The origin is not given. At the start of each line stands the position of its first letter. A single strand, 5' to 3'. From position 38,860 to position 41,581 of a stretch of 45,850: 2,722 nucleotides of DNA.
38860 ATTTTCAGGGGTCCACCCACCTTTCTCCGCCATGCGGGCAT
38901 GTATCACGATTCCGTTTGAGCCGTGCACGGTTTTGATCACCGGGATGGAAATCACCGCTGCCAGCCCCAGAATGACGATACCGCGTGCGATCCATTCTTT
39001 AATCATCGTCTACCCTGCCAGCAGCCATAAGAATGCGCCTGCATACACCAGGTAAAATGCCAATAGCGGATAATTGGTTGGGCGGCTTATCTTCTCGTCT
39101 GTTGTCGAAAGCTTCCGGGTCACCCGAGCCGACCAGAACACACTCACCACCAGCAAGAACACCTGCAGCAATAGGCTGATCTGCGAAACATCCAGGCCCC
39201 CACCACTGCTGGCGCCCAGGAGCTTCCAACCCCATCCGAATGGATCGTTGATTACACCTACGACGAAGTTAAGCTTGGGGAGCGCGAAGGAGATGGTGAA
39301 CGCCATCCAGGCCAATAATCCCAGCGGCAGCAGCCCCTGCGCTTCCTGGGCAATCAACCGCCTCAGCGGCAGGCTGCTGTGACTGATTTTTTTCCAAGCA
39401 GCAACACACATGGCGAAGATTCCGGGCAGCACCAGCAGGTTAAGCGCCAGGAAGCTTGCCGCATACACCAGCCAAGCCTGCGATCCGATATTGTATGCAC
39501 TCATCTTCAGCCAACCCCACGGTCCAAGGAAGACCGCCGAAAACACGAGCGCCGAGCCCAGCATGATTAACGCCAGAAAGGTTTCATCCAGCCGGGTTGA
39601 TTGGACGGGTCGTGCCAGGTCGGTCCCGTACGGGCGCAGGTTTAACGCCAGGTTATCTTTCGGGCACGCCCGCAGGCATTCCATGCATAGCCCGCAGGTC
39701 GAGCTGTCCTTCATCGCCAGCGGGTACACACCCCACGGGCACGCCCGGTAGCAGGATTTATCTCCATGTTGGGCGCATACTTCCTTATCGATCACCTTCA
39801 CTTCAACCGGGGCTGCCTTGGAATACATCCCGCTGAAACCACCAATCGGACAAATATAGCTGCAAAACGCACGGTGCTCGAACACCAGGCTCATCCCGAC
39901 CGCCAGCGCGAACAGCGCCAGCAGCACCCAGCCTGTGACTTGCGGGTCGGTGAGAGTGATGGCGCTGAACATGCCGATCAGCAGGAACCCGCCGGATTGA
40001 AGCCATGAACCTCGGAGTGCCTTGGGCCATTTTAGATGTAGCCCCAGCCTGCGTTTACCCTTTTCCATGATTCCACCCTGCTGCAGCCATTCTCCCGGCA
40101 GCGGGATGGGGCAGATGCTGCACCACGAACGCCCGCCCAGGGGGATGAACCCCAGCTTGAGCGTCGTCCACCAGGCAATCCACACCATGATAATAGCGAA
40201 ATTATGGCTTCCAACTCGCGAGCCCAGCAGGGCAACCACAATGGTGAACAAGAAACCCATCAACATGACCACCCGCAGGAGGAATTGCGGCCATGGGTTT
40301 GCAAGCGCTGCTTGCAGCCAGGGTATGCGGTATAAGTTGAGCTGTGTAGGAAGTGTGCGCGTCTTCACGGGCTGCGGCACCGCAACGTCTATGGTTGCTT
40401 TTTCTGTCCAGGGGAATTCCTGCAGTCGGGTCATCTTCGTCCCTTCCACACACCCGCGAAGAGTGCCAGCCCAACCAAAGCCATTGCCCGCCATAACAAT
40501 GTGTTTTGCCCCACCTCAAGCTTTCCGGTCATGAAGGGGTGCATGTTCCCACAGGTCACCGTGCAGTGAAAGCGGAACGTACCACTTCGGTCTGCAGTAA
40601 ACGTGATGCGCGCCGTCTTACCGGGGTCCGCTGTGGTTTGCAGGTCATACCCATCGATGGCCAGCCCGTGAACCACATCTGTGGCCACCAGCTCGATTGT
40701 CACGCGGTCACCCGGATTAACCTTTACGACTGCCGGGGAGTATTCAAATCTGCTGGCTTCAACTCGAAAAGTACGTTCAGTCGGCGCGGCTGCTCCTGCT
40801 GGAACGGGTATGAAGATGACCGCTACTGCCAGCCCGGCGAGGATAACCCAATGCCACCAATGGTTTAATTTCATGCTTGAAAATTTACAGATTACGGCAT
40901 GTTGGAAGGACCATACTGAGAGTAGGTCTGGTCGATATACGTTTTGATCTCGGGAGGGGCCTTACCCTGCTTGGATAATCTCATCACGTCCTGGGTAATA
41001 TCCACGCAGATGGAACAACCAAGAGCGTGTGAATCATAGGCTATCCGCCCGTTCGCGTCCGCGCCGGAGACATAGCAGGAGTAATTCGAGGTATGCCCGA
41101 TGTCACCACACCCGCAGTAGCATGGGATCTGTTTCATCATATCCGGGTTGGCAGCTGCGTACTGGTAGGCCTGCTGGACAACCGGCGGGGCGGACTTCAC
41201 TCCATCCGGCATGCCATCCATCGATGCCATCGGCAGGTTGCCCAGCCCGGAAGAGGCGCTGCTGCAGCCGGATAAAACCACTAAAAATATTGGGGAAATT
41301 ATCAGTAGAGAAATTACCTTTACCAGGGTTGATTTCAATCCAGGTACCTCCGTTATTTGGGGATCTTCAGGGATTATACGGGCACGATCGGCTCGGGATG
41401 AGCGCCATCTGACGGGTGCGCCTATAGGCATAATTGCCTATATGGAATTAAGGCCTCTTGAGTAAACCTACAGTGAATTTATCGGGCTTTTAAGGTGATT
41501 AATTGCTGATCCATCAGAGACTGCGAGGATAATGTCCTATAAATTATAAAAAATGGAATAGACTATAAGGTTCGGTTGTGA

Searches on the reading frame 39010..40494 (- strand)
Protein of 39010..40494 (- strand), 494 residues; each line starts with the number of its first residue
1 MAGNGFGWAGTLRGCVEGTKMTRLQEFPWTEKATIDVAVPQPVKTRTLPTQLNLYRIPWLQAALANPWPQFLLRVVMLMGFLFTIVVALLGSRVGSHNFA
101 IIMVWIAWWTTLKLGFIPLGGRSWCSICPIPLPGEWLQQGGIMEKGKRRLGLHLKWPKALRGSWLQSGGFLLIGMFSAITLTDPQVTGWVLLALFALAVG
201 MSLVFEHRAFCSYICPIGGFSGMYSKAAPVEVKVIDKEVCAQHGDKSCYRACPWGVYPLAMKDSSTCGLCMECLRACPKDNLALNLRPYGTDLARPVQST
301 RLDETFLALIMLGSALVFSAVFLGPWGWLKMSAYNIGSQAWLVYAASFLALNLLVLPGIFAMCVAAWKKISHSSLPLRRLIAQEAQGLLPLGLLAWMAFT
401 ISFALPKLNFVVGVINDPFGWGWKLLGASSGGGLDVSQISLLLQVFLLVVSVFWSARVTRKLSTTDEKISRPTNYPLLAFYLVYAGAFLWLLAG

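Call 6: search_protein_families(library=pfam, proteins=[window:39010-40494:-], max_evalue=0.01)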
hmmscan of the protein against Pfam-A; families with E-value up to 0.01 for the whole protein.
window:39010-40494:- (494 aa): 3 families
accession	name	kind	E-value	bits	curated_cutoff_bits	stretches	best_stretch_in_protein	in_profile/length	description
PF12801.12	Fer4_5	-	6.1e-10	39.4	22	2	187-226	1-39/48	4Fe-4S binding domain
PF12838.12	Fer4_7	-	6.7e-05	23.7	27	0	265-280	36-51/52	4Fe-4S dicluster domain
PF13237.11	Fer4_10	-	0.0014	19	25.5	0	262-279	4-21/53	4Fe-4S dicluster domain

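Call 18: search_protein_families(library=ncbifam, proteins=[window:39010-40494:-], max_evalue=0.01)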
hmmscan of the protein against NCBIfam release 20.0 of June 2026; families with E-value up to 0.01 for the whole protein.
window:39010-40494:- (494 aa): 4 families
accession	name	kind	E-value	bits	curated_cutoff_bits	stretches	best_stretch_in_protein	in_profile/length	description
TIGR02163.1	napH_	subfamily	1.2e-09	38.1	213.05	1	169-284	130-253/255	NapH/MauN family ferredoxin-type protein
NF007013.0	PRK09477.1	equivalog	4.1e-07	29.4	234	1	187-286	177-278/286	quinol dehydrogenase ferredoxin subunit NapH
NF007382.0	PRK09898.1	equivalog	3.2e-05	23.5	213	1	211-283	131-199/208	ferredoxin-like protein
NF043039.1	HgcAB_like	equivalog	0.0073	15.9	285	1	220-282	283-349/350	HgcAB-like fusion protein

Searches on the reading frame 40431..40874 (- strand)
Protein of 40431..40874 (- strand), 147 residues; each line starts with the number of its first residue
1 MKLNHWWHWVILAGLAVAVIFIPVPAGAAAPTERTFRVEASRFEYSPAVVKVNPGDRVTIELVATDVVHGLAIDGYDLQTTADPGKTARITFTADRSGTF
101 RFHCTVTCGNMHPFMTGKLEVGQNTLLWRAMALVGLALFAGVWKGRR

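Call 6: search_protein_families(library=pfam, proteins=[window:40431-40874:-], max_evalue=0.01)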
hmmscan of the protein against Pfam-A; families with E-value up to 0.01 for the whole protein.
window:40431-40874:- (147 aa): 4 families
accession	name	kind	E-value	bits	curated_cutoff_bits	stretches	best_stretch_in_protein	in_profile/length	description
PF13473.12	Cupredoxin_1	-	1.7e-11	44.5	27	1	19-119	6-102/104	Cupredoxin-like domain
PF00116.26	COX2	-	2.1e-09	37.7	22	1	54-116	52-114/120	Cytochrome C oxidase subunit II, periplasmic domain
PF07731.20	Cu-oxidase_2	-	0.00096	19.4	20.4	0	82-107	95-120/137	Multicopper oxidase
PF00127.26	Copper-bind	-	0.0049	17.7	21.2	0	38-121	7-98/99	Copper binding proteins, plastocyanin/azurin family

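Call 18: search_protein_families(library=ncbifam, proteins=[window:40431-40874:-], max_evalue=0.01)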
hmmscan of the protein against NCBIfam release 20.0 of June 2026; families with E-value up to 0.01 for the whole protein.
window:40431-40874:- (147 aa): 9 families
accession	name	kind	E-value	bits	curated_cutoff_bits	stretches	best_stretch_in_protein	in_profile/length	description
TIGR04246.1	nitrous_NosZ_Gp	equivalog_domain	1e-15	57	625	1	40-121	491-576/578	Sec-dependent nitrous-oxide reductase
TIGR02866.1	CoxB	equivalog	1.5e-12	47.5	147.7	1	49-121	119-191/202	cytochrome c oxidase subunit II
TIGR04244.1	nitrous_NosZ_RR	equivalog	3e-12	45.9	625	1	40-120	541-625/627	TAT-dependent nitrous-oxide reductase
NF052460.1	L-NosZ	equivalog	1.8e-10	40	700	1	36-121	381-478/480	clade III lactonase-type nitrous-oxide reductase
NF050117.1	aa3_CtaC_Actin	exception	4.8e-09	35.8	250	1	48-121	159-232/244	aa3-type cytochrome oxidase subunit II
TIGR03096.1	nitroso_cyanin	equivalog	2.4e-07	30.6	142.85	1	47-119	60-131/135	nitrosocyanin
NF041074.2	quin_ox_SoxA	equivalog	1.5e-05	24.9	110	1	44-121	72-153/154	proton pump complex quinol oxidase subunit SoxA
NF051440.1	CuResCopIPSEAE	equivalog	4.6e-05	23.3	280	1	82-122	140-179/180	copper-resistant cuproprotein CopI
TIGR02376.1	Cu_nitrite_red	equivalog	0.00035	20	296.3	1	79-112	99-133/326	copper-containing nitrite reductase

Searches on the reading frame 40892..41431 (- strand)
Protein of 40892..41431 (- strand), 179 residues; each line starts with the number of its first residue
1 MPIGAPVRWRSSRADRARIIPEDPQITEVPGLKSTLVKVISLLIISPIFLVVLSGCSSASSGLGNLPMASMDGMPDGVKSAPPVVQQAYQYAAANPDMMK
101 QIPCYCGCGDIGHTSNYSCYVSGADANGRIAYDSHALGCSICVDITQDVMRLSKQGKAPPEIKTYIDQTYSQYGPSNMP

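Call 27: search_protein_families(library=pfam, proteins=[window:40892-41431:-], max_evalue=0.001)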
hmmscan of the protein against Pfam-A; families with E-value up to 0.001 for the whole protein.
window:40892-41431:- (179 aa): 1 family
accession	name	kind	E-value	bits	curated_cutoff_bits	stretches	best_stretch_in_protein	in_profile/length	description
PF13798.11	PCYCGC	-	2.7e-29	102.4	25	1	69-172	38-142/153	Protein of unknown function with PCYCGC motif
